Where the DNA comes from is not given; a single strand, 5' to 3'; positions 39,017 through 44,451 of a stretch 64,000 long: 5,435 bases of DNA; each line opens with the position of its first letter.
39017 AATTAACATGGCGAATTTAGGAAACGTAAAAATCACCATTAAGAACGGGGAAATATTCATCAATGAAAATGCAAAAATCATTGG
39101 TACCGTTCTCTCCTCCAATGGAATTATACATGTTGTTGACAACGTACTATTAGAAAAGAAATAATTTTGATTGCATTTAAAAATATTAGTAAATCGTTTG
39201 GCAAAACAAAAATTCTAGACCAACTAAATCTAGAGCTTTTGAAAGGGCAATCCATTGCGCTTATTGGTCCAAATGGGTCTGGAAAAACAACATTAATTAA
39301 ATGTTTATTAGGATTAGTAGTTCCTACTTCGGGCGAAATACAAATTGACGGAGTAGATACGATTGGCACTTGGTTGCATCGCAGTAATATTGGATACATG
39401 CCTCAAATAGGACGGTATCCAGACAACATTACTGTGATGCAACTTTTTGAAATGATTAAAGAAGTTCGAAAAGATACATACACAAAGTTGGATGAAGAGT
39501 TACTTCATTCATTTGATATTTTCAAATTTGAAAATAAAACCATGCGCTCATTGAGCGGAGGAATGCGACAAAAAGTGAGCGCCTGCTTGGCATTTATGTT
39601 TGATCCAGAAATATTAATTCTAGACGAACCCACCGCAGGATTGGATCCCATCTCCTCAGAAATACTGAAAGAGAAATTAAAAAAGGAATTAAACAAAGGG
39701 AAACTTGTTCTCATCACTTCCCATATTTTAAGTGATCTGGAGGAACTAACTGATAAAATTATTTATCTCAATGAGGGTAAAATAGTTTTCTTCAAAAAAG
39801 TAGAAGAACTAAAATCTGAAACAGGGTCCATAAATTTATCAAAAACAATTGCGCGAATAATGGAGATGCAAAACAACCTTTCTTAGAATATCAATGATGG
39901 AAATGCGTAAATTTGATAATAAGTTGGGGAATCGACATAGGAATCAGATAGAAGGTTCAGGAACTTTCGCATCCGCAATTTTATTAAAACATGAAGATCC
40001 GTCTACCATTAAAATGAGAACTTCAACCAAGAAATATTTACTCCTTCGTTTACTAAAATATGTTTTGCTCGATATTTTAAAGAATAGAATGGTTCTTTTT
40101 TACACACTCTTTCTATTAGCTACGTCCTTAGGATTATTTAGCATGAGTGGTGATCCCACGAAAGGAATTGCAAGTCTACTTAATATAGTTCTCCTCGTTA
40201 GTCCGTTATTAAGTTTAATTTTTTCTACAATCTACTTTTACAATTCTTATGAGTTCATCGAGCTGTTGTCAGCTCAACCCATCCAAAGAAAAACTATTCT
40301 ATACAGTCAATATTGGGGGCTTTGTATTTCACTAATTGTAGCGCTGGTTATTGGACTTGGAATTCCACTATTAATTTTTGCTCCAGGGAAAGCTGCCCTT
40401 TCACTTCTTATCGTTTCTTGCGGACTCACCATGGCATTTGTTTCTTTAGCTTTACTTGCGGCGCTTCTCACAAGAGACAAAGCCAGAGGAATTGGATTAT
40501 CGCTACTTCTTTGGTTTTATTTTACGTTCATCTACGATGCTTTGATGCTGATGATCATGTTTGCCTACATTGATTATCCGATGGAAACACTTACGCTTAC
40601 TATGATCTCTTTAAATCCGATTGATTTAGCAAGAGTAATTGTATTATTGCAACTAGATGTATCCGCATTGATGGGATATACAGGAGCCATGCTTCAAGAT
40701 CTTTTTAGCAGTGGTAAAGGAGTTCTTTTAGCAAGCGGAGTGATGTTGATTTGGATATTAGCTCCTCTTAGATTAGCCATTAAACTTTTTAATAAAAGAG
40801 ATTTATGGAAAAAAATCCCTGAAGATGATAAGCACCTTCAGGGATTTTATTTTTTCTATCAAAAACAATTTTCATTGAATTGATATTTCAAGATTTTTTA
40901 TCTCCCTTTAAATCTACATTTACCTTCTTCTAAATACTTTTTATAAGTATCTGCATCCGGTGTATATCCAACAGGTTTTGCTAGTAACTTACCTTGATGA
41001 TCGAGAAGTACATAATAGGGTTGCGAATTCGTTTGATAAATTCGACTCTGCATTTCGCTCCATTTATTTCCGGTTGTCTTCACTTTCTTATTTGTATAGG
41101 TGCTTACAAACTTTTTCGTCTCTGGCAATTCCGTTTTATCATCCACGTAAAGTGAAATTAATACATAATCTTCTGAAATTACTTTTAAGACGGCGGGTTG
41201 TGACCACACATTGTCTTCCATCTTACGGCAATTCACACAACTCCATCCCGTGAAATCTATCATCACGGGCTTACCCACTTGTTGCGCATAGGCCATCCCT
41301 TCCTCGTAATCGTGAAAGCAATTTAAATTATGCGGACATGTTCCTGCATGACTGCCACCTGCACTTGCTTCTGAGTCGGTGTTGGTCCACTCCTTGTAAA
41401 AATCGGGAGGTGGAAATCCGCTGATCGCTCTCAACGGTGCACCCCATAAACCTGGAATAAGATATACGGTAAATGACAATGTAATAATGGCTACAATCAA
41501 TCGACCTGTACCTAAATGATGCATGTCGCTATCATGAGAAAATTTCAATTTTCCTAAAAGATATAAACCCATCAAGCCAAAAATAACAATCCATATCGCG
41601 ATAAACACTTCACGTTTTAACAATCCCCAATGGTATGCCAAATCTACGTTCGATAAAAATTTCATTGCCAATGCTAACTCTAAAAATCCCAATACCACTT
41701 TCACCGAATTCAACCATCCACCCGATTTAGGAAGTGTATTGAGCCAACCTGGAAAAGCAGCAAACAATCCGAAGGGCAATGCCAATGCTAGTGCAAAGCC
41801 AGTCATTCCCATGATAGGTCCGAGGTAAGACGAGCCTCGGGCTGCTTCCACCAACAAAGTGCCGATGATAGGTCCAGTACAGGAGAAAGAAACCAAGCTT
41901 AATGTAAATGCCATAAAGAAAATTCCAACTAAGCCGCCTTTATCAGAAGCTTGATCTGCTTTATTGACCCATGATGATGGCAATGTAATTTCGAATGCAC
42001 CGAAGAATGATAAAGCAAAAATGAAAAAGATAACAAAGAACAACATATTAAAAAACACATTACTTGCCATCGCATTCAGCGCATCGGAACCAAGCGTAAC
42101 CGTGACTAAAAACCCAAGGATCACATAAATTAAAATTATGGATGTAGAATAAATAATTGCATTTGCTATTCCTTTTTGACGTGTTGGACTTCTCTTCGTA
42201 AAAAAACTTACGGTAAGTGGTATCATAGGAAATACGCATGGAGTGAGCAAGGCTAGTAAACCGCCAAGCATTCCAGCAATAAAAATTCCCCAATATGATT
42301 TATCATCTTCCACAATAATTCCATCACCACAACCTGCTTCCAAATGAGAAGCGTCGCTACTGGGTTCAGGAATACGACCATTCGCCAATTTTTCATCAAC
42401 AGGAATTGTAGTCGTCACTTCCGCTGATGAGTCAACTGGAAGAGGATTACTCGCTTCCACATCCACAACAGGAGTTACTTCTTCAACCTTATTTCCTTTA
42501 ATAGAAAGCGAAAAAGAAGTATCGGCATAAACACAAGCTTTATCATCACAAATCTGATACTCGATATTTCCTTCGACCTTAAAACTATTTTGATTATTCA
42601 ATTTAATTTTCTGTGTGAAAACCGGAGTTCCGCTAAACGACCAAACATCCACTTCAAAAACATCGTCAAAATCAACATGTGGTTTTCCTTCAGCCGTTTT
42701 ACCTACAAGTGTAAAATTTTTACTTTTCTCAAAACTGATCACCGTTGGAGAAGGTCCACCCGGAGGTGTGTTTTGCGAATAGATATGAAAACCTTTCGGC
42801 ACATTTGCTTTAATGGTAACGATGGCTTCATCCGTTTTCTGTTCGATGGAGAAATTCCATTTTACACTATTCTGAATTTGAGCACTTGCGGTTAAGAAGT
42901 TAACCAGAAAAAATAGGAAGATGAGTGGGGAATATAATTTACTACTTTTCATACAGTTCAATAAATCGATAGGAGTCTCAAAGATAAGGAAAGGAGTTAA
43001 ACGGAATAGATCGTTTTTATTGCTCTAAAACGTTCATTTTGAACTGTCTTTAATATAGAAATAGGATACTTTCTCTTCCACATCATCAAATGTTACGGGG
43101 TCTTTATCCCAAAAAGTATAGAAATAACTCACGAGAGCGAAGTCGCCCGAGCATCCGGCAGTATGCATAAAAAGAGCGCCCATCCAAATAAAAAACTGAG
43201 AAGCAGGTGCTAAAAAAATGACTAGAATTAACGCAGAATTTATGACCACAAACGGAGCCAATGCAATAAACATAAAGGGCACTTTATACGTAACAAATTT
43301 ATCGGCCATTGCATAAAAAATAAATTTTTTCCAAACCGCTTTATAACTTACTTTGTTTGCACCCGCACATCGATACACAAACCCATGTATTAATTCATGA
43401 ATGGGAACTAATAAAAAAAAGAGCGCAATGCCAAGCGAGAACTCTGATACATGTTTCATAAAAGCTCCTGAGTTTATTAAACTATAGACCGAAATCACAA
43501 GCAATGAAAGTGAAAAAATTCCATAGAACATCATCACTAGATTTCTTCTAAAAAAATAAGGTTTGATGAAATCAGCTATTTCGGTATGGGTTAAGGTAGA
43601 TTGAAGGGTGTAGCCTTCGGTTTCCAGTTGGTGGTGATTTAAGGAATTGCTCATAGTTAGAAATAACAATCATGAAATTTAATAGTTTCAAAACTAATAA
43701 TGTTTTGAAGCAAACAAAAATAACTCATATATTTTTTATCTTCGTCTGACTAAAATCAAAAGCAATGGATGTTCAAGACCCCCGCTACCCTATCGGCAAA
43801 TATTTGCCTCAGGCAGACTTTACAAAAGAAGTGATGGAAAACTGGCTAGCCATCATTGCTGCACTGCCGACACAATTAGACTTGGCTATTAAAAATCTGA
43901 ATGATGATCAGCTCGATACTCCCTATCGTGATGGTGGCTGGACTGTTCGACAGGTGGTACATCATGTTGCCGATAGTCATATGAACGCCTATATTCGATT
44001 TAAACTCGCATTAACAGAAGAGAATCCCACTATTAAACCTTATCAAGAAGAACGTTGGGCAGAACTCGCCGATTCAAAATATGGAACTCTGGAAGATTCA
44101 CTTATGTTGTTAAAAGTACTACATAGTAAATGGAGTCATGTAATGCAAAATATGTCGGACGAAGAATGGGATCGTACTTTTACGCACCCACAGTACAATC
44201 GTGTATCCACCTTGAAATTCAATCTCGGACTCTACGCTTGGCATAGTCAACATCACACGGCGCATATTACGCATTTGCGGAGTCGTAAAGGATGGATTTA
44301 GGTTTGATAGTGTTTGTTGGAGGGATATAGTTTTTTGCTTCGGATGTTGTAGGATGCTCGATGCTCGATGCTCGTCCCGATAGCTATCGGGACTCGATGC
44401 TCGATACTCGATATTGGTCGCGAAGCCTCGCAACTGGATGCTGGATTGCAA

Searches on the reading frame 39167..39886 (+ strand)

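Call 72: search_protein_families(library=pfam, max_evalue=0.00001, proteins=[window:39167-39886:+])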
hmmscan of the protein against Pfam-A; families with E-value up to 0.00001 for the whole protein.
window:39167-39886:+ (239 aa): 2 families
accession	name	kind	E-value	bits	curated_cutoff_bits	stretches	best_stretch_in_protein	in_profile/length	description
PF00005.33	ABC_tran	-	1.4e-29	103.9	25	1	17-157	1-137/137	ABC transporter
PF13304.12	AAA_21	-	1.5e-12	48.7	27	0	31-63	3-41/304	AAA domain, putative AbiEii toxin, Type IV TA system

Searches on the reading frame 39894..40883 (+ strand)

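Call 15: search_protein_families(library=pfam, proteins=[window:39894-40883:+])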
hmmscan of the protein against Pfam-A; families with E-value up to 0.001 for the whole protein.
window:39894-40883:+ (329 aa): 1 family
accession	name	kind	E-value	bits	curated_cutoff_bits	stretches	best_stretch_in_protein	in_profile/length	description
PF12679.13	ABC2_membrane_2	-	6.3e-10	39.2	27.2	1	98-304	73-283/283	ABC-2 family transporter protein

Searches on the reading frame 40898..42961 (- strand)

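Call 15: search_protein_families(library=pfam, proteins=[window:40898-42961:-])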
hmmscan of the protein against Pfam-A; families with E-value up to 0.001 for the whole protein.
window:40898-42961:- (687 aa): 5 families
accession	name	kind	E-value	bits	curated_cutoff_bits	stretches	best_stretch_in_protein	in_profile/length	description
PF02683.22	DsbD_TM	-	7.6e-29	101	27.1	1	226-438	4-217/219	Cytochrome C biogenesis protein transmembrane domain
PF13899.12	Thioredoxin_7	-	2e-12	47.5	27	1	551-608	5-62/83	Thioredoxin-like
PF13098.12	Thioredoxin_2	-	6.3e-10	39.8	27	1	560-676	2-103/104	Thioredoxin-like domain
PF11412.14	DsbD_N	-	3.6e-07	30.7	25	1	35-151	11-115/119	Thiol:disulfide interchange protein DsbD, N-terminal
PF03190.21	Thioredox_DsbH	-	0.0001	22.8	27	1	553-626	27-97/163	Protein of unknown function, DUF255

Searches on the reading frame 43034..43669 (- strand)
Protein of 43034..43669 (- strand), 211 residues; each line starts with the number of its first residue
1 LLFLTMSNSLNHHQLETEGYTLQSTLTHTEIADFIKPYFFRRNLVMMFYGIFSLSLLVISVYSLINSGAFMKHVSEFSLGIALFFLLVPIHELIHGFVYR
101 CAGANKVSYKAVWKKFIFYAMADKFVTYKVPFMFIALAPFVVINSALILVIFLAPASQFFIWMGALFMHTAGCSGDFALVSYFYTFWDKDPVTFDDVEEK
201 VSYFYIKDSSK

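Call 15: search_protein_families(library=pfam, proteins=[window:43034-43669:-])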
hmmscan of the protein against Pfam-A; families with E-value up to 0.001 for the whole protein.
window:43034-43669:- (211 aa): 1 family
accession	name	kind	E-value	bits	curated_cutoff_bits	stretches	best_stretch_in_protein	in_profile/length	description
PF11667.14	DUF3267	-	9.6e-19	68.2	27.1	1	84-184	1-101/108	Putative zincin peptidase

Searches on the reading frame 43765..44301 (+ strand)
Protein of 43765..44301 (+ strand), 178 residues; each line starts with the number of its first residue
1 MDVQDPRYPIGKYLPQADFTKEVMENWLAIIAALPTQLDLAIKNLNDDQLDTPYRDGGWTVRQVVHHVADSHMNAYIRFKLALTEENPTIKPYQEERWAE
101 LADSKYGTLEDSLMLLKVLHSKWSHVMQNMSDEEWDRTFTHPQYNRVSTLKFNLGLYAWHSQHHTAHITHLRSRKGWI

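Call 8: find_encoding_contigs(protein=window:43765-44301:+, flank=6000, max_places=10)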
Protein window:43765-44301:+ (178 aa): no gene with exactly this product is on record in the collection.

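Call 15: search_protein_families(library=pfam, proteins=[window:43765-44301:+])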
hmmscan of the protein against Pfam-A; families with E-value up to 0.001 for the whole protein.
window:43765-44301:+ (178 aa): 3 families
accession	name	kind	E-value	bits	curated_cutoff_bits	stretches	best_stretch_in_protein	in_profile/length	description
PF12867.12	DinB_2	-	2e-21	77.2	24.8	1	36-168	7-128/128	DinB superfamily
PF11716.13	MDMPI_N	-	8.9e-07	30.1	24.2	1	35-142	5-115/140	Mycothiol maleylpyruvate isomerase N-terminal domain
PF05163.17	DinB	-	3.9e-06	27.3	23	1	37-171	18-141/165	DinB family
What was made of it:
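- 43765..44301 (+): DinB_2-family (YfiT-like) gene, convergent with ctaA. Pfam DinB_2, E 2e-21 (call 15).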
